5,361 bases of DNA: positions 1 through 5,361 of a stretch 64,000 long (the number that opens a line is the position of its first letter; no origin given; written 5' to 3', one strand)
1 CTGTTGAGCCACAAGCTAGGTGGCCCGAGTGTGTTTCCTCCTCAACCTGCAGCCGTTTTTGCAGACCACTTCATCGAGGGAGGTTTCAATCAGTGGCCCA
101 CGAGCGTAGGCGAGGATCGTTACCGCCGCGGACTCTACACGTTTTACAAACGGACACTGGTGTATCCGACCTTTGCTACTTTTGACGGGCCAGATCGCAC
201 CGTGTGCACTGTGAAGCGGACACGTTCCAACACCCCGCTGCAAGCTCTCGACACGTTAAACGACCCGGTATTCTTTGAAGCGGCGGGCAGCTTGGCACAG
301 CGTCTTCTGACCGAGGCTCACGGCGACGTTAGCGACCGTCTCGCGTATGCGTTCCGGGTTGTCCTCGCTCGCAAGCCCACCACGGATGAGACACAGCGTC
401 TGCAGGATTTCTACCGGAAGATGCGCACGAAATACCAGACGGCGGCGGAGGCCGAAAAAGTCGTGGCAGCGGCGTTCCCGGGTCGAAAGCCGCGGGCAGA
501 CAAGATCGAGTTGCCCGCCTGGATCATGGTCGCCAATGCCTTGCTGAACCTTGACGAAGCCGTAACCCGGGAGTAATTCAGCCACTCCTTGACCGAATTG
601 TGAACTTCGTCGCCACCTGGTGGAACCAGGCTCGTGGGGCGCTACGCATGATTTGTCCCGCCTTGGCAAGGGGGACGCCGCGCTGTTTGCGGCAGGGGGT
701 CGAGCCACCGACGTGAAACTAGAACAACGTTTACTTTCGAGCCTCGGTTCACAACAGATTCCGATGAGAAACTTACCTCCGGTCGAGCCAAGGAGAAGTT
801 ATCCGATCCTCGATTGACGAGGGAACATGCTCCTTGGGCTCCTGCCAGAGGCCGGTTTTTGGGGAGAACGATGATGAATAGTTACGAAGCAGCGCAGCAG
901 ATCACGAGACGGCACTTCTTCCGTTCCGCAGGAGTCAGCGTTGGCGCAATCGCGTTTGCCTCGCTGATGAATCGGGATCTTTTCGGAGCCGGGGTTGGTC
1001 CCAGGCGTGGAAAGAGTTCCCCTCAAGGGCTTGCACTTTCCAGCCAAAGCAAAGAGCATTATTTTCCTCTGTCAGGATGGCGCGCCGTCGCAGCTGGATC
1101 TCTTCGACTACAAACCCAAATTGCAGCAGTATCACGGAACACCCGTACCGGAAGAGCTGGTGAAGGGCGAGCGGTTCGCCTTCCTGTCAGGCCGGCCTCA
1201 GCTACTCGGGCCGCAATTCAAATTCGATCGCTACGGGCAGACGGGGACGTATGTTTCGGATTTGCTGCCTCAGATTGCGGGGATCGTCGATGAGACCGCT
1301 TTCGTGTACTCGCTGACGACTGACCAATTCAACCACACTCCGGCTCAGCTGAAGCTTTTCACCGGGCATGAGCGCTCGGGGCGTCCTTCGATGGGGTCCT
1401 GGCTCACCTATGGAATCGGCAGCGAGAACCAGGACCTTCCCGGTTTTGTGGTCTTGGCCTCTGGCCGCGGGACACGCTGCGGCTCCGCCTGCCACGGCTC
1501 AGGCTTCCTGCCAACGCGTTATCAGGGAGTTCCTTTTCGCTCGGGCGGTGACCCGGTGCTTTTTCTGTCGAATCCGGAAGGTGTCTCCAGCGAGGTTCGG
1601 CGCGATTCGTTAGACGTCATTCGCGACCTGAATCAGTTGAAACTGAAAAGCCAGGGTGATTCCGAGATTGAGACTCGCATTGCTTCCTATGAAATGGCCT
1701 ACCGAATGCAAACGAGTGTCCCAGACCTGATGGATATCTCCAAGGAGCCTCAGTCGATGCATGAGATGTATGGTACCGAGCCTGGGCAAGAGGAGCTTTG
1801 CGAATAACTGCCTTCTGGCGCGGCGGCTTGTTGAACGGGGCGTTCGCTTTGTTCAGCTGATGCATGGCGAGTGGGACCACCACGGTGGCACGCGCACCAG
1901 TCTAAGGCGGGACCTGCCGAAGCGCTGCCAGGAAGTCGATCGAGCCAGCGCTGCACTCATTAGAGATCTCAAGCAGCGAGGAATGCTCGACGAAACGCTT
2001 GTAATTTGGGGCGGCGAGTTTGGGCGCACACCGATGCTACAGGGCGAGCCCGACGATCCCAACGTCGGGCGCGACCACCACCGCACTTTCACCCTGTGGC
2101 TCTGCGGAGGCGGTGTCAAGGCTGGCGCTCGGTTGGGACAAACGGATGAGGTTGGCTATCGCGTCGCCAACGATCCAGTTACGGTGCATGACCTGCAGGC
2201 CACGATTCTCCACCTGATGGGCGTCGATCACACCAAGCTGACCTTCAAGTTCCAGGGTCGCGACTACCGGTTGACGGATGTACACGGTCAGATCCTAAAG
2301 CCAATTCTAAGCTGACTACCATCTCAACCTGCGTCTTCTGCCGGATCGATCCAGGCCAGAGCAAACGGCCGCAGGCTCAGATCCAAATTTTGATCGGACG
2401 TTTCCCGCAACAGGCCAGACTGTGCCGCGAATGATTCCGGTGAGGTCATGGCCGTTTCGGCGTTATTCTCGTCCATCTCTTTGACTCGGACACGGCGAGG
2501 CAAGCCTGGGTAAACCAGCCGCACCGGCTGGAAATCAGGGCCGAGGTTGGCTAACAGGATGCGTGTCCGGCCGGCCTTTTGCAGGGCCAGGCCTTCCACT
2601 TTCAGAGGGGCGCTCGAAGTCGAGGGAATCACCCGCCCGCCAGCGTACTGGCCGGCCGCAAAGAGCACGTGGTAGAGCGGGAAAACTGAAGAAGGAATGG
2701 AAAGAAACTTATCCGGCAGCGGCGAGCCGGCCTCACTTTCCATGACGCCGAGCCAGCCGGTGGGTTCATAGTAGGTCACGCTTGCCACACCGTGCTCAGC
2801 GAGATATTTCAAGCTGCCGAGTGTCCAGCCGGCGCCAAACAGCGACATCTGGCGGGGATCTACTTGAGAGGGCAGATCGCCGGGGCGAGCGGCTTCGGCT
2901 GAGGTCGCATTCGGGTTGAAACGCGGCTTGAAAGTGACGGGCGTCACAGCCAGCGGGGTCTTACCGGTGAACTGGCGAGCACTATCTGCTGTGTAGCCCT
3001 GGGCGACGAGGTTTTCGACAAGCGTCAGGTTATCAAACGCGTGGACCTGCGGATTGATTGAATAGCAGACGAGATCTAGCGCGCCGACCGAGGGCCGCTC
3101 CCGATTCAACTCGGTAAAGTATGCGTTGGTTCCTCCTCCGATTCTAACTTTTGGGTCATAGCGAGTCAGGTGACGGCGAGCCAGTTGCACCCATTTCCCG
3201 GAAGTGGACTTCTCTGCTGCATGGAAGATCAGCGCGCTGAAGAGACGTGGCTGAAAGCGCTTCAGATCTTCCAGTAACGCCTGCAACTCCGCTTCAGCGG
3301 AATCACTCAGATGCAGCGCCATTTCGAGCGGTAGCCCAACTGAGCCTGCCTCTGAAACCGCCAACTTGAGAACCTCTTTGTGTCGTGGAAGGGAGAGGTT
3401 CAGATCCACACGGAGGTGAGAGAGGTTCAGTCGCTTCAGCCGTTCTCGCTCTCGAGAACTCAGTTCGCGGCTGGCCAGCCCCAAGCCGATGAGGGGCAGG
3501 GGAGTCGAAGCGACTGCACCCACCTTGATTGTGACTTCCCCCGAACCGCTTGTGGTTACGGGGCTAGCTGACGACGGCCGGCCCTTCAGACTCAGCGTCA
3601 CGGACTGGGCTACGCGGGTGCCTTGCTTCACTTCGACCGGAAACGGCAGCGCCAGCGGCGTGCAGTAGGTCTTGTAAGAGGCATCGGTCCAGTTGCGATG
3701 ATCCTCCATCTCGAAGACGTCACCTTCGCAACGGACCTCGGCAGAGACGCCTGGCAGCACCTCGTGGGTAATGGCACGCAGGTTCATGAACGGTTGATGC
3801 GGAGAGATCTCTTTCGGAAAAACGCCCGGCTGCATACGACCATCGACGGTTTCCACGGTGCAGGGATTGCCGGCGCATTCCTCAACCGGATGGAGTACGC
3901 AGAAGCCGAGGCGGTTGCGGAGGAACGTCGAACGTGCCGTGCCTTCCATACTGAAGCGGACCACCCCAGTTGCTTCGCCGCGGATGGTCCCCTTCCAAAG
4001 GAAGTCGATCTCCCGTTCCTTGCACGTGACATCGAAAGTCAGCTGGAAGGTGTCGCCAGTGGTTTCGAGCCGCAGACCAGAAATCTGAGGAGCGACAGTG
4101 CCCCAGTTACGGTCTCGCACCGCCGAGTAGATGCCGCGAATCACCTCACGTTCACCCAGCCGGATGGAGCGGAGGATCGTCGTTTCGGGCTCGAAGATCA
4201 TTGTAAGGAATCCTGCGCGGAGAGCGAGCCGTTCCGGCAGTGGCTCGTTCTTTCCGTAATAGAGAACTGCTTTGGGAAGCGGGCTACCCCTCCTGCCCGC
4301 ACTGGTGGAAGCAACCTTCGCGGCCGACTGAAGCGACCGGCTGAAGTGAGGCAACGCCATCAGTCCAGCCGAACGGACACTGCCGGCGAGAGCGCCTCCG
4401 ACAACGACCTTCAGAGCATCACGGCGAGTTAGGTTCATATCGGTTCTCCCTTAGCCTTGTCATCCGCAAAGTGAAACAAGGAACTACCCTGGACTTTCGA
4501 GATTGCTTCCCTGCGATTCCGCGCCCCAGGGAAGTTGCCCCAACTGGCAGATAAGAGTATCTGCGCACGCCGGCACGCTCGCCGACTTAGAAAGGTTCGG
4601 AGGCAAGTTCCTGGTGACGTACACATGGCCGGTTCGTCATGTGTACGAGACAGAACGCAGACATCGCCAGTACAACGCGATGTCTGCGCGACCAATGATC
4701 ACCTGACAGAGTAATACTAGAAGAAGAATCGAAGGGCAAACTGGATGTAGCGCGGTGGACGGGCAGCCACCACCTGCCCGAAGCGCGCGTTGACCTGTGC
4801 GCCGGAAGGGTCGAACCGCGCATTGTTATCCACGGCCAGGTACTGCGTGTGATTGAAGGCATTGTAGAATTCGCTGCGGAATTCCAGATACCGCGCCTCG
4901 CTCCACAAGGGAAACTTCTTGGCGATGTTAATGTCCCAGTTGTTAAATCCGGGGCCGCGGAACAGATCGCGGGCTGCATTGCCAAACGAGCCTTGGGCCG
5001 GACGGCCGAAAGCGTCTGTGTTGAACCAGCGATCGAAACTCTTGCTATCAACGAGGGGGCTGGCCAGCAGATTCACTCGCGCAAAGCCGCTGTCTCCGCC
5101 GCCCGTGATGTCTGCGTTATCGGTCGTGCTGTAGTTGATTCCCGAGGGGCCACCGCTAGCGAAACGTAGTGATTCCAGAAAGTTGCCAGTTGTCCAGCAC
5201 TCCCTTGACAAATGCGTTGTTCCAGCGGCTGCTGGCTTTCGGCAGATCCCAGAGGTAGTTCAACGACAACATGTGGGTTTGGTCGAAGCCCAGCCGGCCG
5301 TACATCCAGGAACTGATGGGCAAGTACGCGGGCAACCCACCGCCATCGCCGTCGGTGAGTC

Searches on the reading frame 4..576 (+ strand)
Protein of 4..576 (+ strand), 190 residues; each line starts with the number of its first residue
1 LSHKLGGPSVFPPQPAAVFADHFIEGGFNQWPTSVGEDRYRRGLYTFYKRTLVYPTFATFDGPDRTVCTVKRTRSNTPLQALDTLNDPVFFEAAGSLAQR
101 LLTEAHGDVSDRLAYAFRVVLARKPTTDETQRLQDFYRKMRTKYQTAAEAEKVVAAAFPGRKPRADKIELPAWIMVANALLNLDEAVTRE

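Call 9: search_protein_families(library=pfam, proteins=[window:4-576:+], max_evalue=0.001)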
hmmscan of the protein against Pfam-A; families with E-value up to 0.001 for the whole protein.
window:4-576:+ (190 aa): 1 family
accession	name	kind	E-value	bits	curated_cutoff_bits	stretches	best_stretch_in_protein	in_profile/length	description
PF07587.16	PSD1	-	1.2e-32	113.7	28.5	1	2-137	126-244/244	Protein of unknown function (DUF1553)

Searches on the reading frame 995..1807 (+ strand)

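Call 9: search_protein_families(library=pfam, proteins=[window:995-1807:+], max_evalue=0.001)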
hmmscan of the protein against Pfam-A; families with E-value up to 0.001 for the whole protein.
window:995-1807:+ (270 aa): 1 family
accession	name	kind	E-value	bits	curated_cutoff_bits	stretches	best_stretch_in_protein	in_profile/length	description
PF07394.17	DUF1501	-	6.7e-73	246.5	27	1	19-264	1-224/390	Protein of unknown function (DUF1501)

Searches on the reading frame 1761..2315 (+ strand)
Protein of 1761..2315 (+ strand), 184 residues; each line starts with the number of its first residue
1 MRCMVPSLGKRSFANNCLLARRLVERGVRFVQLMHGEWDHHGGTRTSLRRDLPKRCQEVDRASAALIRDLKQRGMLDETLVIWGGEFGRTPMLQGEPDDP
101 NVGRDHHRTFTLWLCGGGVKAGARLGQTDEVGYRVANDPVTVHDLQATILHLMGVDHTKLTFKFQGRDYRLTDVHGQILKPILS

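Call 9: search_protein_families(library=pfam, proteins=[window:1761-2315:+], max_evalue=0.001)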
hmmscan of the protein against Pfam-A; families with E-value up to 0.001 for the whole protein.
window:1761-2315:+ (184 aa): 1 family
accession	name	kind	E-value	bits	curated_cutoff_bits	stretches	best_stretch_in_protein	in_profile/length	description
PF07394.17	DUF1501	-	1.8e-71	241.8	27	1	10-182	226-389/390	Protein of unknown function (DUF1501)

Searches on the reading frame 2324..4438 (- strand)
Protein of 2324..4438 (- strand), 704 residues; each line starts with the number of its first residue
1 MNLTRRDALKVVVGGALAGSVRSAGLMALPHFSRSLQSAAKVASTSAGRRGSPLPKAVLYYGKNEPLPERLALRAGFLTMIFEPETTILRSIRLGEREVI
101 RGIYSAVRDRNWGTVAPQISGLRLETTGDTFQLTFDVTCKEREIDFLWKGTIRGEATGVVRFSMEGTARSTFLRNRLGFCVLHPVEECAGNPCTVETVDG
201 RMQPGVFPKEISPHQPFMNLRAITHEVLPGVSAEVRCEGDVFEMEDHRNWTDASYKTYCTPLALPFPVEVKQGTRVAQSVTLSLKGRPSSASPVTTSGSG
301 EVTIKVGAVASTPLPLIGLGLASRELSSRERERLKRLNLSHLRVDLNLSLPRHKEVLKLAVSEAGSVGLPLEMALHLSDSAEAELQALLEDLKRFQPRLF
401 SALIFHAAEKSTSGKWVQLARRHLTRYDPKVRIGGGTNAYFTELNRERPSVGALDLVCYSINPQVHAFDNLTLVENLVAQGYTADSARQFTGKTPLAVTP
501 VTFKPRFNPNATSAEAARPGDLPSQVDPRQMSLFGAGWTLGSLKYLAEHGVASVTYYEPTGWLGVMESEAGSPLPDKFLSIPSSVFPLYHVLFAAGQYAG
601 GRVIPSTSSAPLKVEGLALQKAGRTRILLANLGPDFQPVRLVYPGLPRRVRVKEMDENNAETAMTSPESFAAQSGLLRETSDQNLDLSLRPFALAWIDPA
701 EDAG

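Call 8: search_protein_families(library=pfam, proteins=[window:2324-4438:-], max_evalue=0.001)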
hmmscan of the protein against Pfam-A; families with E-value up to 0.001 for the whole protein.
window:2324-4438:- (704 aa): 0 families

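Call 33: search_protein_families(library=ncbifam, proteins=[window:2324-4438:-], max_evalue=0.00001)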
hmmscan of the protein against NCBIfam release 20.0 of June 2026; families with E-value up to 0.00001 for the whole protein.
window:2324-4438:- (704 aa): 1 family
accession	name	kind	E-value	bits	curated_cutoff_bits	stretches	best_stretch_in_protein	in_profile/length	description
NF049900.1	ApionLctnaseApnL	equivalog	2.2e-104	350.2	750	1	58-640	3-592/595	D-apionate lactonase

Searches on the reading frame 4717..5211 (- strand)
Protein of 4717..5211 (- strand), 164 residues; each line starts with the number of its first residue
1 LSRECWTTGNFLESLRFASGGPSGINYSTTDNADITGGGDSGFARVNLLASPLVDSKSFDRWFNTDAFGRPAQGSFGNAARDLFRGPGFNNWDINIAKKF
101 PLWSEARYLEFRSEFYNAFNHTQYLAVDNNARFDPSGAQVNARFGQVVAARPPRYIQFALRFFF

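Call 8: search_protein_families(library=pfam, proteins=[window:4717-5211:-], max_evalue=0.001)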
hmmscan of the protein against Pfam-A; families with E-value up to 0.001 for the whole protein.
window:4717-5211:- (164 aa): 1 family
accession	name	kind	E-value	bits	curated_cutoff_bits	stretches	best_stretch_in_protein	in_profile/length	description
PF25183.1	OMP_b-brl_4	-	3.8e-31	108.7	30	1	23-157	709-838/838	Outer membrane beta barrel domain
